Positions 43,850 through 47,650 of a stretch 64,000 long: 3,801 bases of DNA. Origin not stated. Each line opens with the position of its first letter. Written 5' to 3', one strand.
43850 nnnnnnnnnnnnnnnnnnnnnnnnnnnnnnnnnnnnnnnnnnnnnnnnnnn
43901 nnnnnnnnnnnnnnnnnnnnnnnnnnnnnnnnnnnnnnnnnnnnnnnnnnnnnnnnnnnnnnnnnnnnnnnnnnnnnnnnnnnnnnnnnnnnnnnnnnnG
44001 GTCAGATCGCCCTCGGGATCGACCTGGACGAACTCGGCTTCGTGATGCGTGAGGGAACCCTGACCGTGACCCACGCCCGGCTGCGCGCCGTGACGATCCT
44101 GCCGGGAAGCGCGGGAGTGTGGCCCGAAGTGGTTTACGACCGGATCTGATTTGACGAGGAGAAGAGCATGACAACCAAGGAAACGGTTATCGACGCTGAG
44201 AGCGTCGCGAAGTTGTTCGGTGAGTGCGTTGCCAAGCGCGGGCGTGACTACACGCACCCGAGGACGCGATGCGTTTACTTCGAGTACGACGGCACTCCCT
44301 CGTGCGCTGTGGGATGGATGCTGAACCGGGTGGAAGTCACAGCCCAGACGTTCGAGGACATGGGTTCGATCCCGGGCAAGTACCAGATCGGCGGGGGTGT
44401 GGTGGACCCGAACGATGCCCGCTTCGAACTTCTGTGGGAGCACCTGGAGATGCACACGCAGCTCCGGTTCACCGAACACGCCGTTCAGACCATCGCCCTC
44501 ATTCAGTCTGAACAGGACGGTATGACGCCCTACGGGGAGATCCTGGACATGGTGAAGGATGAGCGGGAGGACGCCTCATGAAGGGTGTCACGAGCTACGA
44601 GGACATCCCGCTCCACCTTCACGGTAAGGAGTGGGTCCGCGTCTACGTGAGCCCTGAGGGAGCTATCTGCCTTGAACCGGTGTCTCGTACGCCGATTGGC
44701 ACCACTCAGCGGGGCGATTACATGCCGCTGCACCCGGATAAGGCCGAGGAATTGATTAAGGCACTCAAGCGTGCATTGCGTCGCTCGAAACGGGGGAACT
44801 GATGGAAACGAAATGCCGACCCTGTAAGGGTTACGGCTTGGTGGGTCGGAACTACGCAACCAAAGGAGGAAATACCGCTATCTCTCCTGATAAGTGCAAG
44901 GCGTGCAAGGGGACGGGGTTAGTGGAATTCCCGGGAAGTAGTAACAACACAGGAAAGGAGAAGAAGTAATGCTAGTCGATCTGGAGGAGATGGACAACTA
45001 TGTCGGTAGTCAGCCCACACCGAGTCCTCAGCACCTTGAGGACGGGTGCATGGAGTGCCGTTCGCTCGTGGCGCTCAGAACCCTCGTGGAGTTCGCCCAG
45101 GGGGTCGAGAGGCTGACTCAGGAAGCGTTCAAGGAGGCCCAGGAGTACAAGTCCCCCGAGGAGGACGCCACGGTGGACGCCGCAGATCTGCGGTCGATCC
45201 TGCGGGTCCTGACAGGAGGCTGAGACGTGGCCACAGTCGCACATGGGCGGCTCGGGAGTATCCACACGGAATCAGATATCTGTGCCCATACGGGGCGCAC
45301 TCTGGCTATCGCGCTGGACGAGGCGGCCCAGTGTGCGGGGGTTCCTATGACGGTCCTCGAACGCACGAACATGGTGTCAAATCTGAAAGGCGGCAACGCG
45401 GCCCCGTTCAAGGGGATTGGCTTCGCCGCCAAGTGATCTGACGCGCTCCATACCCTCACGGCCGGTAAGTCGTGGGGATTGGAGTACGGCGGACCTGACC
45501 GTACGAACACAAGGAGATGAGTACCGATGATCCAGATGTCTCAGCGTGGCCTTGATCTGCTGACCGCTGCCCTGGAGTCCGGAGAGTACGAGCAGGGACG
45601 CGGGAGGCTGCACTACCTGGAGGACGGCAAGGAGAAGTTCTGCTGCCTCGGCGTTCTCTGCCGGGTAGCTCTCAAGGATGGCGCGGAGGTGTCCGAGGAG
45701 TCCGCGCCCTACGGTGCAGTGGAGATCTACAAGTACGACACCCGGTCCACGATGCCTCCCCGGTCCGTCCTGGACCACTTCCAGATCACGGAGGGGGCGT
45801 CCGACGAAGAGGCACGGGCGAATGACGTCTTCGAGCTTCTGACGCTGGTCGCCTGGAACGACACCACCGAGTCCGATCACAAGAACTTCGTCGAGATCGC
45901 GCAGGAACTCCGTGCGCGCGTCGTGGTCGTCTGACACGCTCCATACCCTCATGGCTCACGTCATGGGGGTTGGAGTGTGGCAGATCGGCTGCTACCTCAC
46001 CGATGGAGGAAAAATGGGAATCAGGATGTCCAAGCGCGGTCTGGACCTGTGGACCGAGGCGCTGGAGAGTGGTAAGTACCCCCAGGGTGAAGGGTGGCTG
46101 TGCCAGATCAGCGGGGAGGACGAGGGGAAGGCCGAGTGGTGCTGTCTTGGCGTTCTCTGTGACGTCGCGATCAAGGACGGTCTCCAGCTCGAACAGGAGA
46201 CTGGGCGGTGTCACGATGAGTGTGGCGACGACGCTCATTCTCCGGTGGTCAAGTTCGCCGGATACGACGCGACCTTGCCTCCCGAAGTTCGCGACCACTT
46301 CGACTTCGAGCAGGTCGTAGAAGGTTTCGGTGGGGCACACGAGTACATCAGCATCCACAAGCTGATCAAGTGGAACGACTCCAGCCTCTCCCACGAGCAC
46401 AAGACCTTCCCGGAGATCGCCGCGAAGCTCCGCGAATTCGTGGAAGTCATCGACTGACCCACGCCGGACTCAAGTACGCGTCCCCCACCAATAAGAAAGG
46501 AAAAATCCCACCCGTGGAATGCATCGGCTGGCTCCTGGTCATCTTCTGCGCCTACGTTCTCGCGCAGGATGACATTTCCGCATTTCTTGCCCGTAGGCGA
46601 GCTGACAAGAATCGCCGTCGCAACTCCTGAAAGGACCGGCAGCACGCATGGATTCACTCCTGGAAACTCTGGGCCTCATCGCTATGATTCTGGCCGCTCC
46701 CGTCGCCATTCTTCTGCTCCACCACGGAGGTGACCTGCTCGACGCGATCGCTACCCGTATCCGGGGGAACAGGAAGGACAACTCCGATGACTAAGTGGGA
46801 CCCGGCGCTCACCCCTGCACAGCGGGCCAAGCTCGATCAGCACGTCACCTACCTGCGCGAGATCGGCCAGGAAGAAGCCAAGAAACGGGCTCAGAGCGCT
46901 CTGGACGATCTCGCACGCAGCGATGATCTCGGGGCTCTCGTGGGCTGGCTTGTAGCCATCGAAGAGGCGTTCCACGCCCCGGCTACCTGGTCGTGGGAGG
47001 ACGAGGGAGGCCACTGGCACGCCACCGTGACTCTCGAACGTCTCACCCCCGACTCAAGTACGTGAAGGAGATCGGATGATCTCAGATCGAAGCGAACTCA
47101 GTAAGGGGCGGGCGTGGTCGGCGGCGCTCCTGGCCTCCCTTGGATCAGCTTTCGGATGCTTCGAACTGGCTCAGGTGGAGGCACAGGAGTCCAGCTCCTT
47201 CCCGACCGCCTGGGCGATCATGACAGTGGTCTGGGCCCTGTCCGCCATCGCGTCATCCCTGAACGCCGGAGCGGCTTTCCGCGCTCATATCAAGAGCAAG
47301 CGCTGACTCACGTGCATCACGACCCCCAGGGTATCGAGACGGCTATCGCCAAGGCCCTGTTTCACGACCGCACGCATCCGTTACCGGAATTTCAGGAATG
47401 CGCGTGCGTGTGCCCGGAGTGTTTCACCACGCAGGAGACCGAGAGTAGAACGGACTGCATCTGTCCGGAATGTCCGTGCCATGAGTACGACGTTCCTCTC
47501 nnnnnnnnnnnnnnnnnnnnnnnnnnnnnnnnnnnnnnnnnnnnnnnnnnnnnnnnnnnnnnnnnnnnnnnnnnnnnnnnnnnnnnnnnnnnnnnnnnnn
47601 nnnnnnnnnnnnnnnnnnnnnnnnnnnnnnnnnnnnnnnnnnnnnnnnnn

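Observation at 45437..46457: Tandem duplication of a CCLGVLC-motif gene including its leader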

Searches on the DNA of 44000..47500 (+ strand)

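Call 11: search_dna_similar(query=window:44000-47500:+, collection=phages, mode=near, max_rows=30)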
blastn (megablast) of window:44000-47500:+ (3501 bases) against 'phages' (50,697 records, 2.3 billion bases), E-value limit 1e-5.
No match.

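Call 40: build_rna_model(alignment_id=A5, structure=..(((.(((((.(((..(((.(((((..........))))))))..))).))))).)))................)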
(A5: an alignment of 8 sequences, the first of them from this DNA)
Model R1 built from alignment A5 (8 sequences, 75 columns); structure: as given.
model positions 73; base pairs 19; branch points 0; effective number of sequences 3.1; information 0.773 bits per position. Calibrated on 0.2 Mb of random sequence (short: E-values are rough).
structure used (alignment columns):
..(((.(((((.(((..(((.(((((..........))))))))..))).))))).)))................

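Call 42: search_with_rna_model(model_id=R1, sources=[window, L002, L003, L004, L005, L006, L007, L008, L009, L010, L011, L012, L013, L014, L015, L016, L017, L018, L019, L020, L021, L022, L023, L024, L025, L026, L027, L028, L029, L030, L031, L032, L033, L034, L035, L036, L037, L038, L039, L040, L041, L042, L043, L044, L045, L046, L047, L048, L049, L050, L051, L052, L053, L054, L055, L056, L057, L058, L059, L060, L061, L062, L063, L064, L065, L066, L067, L068, L069, L070, L071, L072, L073, L074, L075, L076, L077, L078, L079, L080, L081], max_evalue=10)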
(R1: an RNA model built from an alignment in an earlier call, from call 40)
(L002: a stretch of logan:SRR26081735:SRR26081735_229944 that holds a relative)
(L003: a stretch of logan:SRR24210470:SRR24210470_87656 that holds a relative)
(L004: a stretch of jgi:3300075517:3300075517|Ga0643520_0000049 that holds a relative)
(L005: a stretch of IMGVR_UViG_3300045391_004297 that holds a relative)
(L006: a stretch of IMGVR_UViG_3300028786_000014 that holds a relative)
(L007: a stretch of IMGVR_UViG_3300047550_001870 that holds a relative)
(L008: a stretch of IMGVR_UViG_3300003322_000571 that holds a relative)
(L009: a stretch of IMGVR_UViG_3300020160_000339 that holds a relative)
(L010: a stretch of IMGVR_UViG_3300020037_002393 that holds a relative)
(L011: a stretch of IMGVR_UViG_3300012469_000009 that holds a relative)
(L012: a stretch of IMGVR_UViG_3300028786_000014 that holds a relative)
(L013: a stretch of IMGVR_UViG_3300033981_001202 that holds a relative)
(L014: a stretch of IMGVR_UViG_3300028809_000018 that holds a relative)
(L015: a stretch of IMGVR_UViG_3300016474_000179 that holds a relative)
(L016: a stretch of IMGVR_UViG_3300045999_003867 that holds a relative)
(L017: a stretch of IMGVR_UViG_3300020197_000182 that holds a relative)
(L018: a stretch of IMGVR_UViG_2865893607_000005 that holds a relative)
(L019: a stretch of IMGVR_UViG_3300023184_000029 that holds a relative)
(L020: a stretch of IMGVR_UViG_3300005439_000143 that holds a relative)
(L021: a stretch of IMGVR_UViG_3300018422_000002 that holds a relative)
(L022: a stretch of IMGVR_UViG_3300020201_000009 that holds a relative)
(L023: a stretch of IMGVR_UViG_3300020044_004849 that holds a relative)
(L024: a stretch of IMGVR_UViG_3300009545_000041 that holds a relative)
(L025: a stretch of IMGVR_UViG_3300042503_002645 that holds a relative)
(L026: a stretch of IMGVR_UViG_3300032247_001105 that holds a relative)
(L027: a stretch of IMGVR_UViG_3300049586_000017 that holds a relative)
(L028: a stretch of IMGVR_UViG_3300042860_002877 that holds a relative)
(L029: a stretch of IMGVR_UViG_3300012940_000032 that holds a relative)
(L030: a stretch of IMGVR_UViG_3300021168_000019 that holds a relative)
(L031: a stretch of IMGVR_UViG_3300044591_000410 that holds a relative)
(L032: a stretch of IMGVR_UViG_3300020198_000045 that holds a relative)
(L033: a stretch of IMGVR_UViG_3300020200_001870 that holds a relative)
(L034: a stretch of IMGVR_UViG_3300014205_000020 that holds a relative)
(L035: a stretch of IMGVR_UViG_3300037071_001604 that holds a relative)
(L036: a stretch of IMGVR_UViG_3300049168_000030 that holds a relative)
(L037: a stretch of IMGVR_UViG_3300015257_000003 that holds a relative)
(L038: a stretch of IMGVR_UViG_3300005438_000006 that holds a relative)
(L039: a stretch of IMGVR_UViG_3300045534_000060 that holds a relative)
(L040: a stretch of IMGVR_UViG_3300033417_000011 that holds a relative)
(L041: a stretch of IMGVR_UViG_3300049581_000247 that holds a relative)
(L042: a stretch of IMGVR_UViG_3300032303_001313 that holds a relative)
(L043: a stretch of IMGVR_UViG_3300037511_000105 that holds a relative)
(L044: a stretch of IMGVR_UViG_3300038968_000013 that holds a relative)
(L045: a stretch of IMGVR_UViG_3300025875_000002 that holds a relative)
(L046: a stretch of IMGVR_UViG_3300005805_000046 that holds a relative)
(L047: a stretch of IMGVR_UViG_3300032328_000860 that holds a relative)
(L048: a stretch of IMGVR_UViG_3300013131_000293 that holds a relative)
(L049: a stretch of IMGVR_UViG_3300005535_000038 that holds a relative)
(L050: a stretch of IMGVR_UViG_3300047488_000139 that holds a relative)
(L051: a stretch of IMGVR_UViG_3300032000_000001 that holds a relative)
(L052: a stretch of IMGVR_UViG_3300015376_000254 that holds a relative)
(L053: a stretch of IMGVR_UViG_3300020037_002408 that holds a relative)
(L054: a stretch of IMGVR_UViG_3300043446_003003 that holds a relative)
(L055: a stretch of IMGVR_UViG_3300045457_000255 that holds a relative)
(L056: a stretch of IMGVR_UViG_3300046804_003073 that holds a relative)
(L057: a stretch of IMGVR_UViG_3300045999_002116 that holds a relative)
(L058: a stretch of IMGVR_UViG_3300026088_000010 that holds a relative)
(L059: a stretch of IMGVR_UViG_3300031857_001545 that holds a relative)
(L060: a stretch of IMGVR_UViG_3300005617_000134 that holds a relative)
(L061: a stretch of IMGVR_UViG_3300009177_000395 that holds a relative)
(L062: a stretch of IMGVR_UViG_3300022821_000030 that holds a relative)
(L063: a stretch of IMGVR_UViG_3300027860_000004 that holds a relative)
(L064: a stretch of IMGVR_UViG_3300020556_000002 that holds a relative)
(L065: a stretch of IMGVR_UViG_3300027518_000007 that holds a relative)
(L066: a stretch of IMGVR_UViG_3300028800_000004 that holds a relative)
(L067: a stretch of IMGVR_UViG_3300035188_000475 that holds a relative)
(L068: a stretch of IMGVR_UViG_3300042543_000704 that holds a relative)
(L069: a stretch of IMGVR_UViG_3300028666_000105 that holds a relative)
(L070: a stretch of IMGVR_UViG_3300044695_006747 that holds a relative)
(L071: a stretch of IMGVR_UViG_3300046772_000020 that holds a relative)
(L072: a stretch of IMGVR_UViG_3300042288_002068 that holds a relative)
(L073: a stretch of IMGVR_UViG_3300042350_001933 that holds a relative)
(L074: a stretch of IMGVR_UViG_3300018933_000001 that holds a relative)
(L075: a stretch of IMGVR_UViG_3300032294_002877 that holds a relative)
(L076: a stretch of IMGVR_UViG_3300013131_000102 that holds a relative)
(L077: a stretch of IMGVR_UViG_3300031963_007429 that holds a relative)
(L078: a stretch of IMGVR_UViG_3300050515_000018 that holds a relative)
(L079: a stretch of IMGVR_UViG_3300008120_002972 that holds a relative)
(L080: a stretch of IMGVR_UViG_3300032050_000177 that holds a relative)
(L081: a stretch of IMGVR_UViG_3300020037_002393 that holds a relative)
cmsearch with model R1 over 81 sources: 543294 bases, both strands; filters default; matches with E-value up to 10: 15.
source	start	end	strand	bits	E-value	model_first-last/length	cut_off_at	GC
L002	5448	5520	+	90.1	5.2e-18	1-73/73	no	0.56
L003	5915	5984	+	84.7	9.3e-17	1-73/73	no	0.7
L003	5457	5531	+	83.6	1.7e-16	1-73/73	no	0.56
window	45929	45999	+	83.5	1.8e-16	1-73/73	no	0.59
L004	1596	1665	+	79.3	1.7e-15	1-73/73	no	0.67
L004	1138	1212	+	77.2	5.1e-15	1-73/73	no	0.56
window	45436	45508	+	74.9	1.7e-14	1-73/73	no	0.62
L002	5911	5983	+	73.6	3.5e-14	1-73/73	no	0.7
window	45916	45985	-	23.7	0.013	1-73/73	no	0.61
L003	5902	5970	-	21.9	0.034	1-73/73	no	0.71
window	45422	45494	-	19.7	0.11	1-73/73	no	0.63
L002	5434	5506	-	19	0.16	1-73/73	no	0.55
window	5714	5764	-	15.4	1.1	1-73/73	no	0.71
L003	5443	5517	-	13.9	2.4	1-73/73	no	0.56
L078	1603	1639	-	11.6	8.2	1-73/73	no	0.59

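Call 75: search_with_rna_model(model_id=R1, sources=[L086, L087, L088, L089, L090, L091, L092, L093, L094, L095, L096, L097, L098, L099, L100, L101, L102, L082, L083, L084, L085], max_evalue=1)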
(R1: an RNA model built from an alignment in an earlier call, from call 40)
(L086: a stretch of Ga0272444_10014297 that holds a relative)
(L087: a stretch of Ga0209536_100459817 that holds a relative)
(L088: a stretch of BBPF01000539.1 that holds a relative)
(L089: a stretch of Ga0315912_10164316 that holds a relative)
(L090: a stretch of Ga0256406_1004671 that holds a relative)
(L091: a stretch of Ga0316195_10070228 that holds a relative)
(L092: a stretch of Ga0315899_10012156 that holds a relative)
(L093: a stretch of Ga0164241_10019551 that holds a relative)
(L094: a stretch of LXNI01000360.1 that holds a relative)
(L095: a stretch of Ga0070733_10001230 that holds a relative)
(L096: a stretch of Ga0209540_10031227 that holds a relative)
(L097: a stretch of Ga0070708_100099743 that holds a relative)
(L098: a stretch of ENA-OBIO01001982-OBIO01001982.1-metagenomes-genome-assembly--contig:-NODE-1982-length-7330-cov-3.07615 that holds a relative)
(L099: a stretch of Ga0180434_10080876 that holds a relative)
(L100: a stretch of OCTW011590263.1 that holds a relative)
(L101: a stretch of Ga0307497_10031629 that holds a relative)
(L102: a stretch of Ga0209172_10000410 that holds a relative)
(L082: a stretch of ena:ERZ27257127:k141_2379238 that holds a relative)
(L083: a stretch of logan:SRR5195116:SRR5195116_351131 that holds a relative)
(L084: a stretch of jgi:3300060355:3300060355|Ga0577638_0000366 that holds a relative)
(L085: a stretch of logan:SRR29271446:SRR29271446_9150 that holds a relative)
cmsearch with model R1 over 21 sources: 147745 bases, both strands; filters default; matches with E-value up to 1: 7.
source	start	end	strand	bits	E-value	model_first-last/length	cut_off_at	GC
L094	896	952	-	24.6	0.0021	1-73/73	no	0.7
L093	78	153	+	21.7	0.01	1-73/73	no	0.71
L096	2775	2853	+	17.5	0.097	1-73/73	no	0.71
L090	2012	2088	-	16.3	0.18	1-73/73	no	0.65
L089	188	236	+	14.8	0.39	1-73/73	no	0.65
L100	1885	1961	-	13.7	0.74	1-73/73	no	0.64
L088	9844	9909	-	13.6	0.78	1-73/73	no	0.55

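Call 79: search_rna_families(source=window, start=45380, end=46060, threshold=evalue, max_evalue=10)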
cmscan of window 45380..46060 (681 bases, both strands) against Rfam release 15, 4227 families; matches with E-value up to 10: 3.
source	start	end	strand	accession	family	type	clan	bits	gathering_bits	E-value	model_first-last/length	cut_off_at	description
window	45927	45988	+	RF03872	MIR6426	Gene; miRNA;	-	19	96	0.63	1-84/84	no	MIR6426 microRNA precursor family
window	45452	45556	-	RF02761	sR084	Gene; sRNA;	-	15.5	95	3.3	1-78/78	no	sR084 sRNA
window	45865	45906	+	RF03059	raiA-hairpin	Gene; sRNA;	-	15.5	43.7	4.4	1-48/48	no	raiA-hairpin RNA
